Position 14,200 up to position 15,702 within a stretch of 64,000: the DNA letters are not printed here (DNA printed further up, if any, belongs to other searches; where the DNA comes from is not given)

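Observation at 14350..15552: Catalytically degenerate MurA/EPT-fold protein embedded in the dcw cluster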

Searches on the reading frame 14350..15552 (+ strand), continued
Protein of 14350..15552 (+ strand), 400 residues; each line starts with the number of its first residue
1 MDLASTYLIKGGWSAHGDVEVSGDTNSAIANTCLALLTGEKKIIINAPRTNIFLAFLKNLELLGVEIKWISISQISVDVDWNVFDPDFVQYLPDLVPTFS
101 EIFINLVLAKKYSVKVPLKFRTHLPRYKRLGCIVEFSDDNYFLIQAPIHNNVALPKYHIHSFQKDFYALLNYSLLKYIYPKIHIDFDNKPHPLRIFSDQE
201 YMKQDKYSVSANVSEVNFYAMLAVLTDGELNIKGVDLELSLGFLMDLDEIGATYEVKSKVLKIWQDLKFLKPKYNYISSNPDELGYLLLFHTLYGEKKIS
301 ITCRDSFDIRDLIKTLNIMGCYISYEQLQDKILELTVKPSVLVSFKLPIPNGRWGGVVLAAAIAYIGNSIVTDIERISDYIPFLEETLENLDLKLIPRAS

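Call 49: list_cluster_members(proteins=[P0047, P0050, P0051, P0052, P0058, P0061, P0040, P0042, P0038, P0012])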
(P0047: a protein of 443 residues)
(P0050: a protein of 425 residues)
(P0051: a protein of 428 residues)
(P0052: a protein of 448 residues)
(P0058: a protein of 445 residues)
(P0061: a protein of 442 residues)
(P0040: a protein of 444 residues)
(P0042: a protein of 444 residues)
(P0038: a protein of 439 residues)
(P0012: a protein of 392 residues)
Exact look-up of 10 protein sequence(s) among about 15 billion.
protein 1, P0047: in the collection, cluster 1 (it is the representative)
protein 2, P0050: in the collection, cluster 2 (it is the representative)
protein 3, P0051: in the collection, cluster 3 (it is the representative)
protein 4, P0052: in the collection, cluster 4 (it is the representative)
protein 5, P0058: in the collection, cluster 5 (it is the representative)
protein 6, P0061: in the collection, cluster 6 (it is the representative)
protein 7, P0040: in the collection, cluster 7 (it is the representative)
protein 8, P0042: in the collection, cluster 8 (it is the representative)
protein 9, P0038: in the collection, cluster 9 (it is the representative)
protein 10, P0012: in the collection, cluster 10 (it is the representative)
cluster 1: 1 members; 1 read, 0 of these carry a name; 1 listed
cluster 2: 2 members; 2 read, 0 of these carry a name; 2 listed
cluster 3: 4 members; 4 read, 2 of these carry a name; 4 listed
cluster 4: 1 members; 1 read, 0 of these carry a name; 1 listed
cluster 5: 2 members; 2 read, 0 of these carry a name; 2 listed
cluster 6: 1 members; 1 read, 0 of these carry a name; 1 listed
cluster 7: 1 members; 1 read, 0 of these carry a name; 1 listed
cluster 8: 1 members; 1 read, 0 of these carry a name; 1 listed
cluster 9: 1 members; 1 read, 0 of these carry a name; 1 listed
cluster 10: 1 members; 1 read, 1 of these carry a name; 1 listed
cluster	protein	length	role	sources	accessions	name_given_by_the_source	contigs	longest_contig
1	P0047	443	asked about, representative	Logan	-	-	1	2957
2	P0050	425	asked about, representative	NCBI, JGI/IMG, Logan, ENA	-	-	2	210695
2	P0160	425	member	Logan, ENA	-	-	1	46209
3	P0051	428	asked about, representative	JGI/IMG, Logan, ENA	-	-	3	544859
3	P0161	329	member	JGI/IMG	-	UDP-N-acetylglucosamine 1-carboxyvinyltransferase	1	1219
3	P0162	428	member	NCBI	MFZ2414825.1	MAG: UDP-N-acetylglucosamine 1-carboxyvinyltransferase [Minisyncoccia bacterium]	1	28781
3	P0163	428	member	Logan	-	-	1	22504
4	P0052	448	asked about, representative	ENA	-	-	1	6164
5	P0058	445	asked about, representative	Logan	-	-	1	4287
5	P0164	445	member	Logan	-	-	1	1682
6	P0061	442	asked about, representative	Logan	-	-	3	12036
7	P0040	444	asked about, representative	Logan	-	-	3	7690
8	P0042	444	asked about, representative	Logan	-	-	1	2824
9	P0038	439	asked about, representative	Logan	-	-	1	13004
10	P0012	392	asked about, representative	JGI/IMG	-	UDP-N-acetylglucosamine enolpyruvyl transferase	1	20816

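Call 50: find_encoding_contigs(protein=P0036, flank=10000, max_places=1)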
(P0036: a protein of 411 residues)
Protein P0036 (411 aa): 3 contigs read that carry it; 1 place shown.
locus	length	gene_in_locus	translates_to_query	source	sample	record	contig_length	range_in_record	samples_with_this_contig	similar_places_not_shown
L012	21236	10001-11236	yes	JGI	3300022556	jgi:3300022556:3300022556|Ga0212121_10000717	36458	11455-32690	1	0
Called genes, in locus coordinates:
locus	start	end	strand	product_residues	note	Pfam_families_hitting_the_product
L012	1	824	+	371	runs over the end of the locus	PF13439:Glyco_transf_4, PF20706:GT4-conflict (weak), PF00534:Glycos_transf_1, PF13692:Glyco_trans_1_4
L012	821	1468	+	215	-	PF02397:Bac_transf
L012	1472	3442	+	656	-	PF13196:DUF4012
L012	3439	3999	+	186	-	PF11967:RecO_N, PF02565:RecO_C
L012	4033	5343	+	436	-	PF00587:tRNA-synt_2b (weak), PF03129:HGTP_anticodon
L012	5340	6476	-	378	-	PF07690:MFS_1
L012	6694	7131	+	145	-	PF02381:MraZ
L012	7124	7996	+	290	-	PF01795:Methyltransf_5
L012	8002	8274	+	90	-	-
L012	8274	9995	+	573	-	PF03717:PBP_dimer, PF00905:Transpeptidase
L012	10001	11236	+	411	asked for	PF00275:EPSP_synthase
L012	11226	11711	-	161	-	PF04542:Sigma70_r2, PF08281:Sigma70_r4_2, PF00196:GerE (weak), PF04545:Sigma70_r4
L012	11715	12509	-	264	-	-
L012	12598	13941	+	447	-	PF00275:EPSP_synthase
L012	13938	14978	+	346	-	PF01565:FAD_binding_4 (weak), PF02873:MurB_C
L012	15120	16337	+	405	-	PF01098:FTSW_RODA_SPOVE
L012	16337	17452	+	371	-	PF03033:Glyco_transf_28, PF04101:Glyco_tran_28_C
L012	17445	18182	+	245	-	PF08478:POTRA_1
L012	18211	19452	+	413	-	PF11104:PilM_2, PF14450:FtsA, PF02491:SHS2_FTSA, PF06277:EutA (weak), PF06723:MreB_Mbl, PF14450:FtsA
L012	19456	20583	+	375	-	PF00091:Tubulin, PF12327:FtsZ_C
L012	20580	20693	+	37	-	-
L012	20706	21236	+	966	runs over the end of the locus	PF00133:tRNA-synt_1, PF09334:tRNA-synt_1g (faint), PF08264:Anticodon_1, PF19302:DUF5915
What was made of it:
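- L012 carries ftsI, a degenerate EPT gene (P0036), sigma(-), a 264-aa gene(-), a second EPT gene, murB and ftsW (call 50).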

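Call 51: find_encoding_contigs(protein=P0061, flank=10000, max_places=1)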
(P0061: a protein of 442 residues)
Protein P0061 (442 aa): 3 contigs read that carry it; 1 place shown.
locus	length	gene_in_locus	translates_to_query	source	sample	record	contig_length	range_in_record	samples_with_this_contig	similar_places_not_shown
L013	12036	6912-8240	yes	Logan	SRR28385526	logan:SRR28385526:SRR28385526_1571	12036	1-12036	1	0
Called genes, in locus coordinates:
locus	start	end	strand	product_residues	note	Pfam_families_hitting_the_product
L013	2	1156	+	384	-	?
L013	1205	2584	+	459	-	PF08245:Mur_ligase_M, PF02875:Mur_ligase_C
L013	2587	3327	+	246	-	PF02578:Cu-oxidase_4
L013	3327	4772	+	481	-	PF01225:Mur_ligase, PF08245:Mur_ligase_M, PF02875:Mur_ligase_C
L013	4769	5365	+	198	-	PF01725:Ham1p_like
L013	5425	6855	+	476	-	PF01565:FAD_binding_4, PF02873:MurB_C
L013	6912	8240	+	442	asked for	PF00275:EPSP_synthase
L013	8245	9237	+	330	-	PF01933:CofD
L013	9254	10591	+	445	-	PF00483:NTP_transferase, PF12804:NTP_transf_3, PF25087:GMPPB_C, PF00132:Hexapep (weak), PF25084:LbH_EIF2B, PF00132:Hexapep, PF14602:Hexapep_2 (weak)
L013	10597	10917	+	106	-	-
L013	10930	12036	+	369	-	PF01168:Ala_racemase_N, PF00842:Ala_racemase_C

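Call 54: search_protein_families(library=pfam, proteins=[L012:11715-12509:-, L005:11725-12606:-, L012:12598-13941:+, L012:10001-11236:+], max_evalue=10)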
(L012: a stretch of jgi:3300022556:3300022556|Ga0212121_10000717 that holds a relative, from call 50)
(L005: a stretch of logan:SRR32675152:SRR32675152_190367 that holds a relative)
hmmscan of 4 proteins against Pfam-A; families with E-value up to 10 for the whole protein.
L012:11715-12509:- (264 aa): 1 family
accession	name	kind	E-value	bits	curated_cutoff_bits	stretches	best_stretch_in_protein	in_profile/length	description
PF14544.11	DUF4443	-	0.03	14.7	27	1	213-252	46-87/100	Domain of unknown function (DUF4443)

L005:11725-12606:- (293 aa): 0 families

L012:12598-13941:+ (447 aa): 1 family
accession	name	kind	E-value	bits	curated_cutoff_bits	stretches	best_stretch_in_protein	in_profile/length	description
PF00275.25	EPSP_synthase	-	4.1e-44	151.4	22.8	1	20-434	1-414/417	EPSP synthase (3-phosphoshikimate 1-carboxyvinyltransferase)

L012:10001-11236:+ (411 aa): 1 family
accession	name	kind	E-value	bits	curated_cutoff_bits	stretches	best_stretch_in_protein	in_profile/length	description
PF00275.25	EPSP_synthase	-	8e-27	94.4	22.8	1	6-396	2-412/417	EPSP synthase (3-phosphoshikimate 1-carboxyvinyltransferase)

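Call 55: search_protein_families(library=ncbifam, proteins=[L012:12598-13941:+, L012:10001-11236:+, L012:11715-12509:-], max_evalue=1)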
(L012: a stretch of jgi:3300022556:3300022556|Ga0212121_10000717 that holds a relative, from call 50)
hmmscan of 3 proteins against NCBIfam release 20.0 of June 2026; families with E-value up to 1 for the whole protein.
L012:12598-13941:+ (447 aa): 6 families
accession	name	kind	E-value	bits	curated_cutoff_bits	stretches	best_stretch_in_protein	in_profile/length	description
NF006873.0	PRK09369.1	subfamily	1.3e-89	300.8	297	1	16-445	2-415/419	UDP-N-acetylglucosamine 1-carboxyvinyltransferase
TIGR01072.1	murA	equivalog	2e-86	290.4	392.7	1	16-445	2-415/416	UDP-N-acetylglucosamine 1-carboxyvinyltransferase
NF009470.0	PRK12830.1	equivalog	4.6e-71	239.7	552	1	16-445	2-413/417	UDP-N-acetylglucosamine 1-carboxyvinyltransferase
TIGR01356.1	aroA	equivalog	3.4e-13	49.2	287.25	1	30-442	3-414/415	3-phosphoshikimate 1-carboxyvinyltransferase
NF011381.1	PRK14806.1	equivalog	5.9e-05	21.5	902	1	17-445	303-731/733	bifunctional prephenate dehydrogenase/3-phosphoshikimate 1-carboxyvinyltransferase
NF040845.1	lmo0850_fam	equivalog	0.16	11.7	27.5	0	142-156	10-24/34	Lmo0850 family protein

L012:10001-11236:+ (411 aa): 4 families
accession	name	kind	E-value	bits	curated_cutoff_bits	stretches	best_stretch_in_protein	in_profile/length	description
TIGR01072.1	murA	equivalog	9.7e-51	172.8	392.7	1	3-409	4-415/416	UDP-N-acetylglucosamine 1-carboxyvinyltransferase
NF006873.0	PRK09369.1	subfamily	3.2e-50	171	297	1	3-410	4-416/419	UDP-N-acetylglucosamine 1-carboxyvinyltransferase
NF009470.0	PRK12830.1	equivalog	1.6e-42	145.7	552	1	3-410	4-414/417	UDP-N-acetylglucosamine 1-carboxyvinyltransferase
TIGR01356.1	aroA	equivalog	2.7e-13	49.5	287.25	2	123-265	116-268/415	3-phosphoshikimate 1-carboxyvinyltransferase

L012:11715-12509:- (264 aa): 1 family
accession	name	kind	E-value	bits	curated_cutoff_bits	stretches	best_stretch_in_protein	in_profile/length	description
TIGR03282.1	methan_mark_13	equivalog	0.15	11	268.4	1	13-51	63-101/352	Ni-sirohydrochlorin a,c-diamide reductive cyclase catalytic subunit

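Call 74: list_cluster_members(proteins=[P0011, P0013, P0014, P0015, P0016, P0017, P0018, P0019, P0020, P0022])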
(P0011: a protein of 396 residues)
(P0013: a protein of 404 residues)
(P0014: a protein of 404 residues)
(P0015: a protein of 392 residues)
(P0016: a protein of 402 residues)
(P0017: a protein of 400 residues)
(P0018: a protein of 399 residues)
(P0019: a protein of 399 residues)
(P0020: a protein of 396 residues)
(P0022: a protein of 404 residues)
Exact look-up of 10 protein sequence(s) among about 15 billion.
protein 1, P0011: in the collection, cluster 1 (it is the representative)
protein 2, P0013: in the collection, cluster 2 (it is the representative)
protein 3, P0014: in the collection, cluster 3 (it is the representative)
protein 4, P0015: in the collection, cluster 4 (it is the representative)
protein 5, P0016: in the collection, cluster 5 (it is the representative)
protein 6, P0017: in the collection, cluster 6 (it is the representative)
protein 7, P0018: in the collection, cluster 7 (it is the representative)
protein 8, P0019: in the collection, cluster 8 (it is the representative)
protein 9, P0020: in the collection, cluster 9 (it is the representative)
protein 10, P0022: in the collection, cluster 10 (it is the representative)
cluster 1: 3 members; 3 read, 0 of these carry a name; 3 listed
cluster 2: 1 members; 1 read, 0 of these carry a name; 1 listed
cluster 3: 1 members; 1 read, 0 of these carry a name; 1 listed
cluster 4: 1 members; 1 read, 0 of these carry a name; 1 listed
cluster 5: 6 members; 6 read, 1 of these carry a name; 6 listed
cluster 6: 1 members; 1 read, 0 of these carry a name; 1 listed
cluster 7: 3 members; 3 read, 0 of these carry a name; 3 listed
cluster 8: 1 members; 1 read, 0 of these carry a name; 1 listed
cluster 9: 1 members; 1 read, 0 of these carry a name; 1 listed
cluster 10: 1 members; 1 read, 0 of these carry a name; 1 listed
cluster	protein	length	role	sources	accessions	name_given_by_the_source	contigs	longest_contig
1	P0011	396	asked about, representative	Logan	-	-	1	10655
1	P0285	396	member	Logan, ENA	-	-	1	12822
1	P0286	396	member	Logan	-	-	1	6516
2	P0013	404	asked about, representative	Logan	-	-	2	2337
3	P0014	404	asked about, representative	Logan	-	-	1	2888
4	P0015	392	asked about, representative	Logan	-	-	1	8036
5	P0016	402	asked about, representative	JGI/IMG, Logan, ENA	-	-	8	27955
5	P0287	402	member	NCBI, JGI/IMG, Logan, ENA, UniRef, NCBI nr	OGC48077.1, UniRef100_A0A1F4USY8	hypothetical protein A2713_01215 [candidate division WWE3 bacterium ... | Enolpyruvate transferase domain-containing protein n=1 Tax=candidate division WWE3 ... | MAG: hypothetical protein A2713_01215 [candidate division WWE3 bacterium ...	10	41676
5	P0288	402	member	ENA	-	-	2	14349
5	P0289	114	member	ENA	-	-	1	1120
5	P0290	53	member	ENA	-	-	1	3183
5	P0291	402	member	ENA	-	-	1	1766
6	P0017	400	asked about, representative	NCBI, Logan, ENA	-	-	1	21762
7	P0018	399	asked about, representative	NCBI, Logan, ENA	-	-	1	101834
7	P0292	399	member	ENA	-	-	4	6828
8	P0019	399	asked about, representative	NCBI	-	-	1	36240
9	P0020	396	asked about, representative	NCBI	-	-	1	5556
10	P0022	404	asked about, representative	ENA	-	-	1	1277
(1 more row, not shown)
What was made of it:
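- Tried and rejected: A family member at 28% identity is from candidate division WWE3 (call 74). Matching contig lengths between family members and WWE3-type MurAs also gave nothing (call 74).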
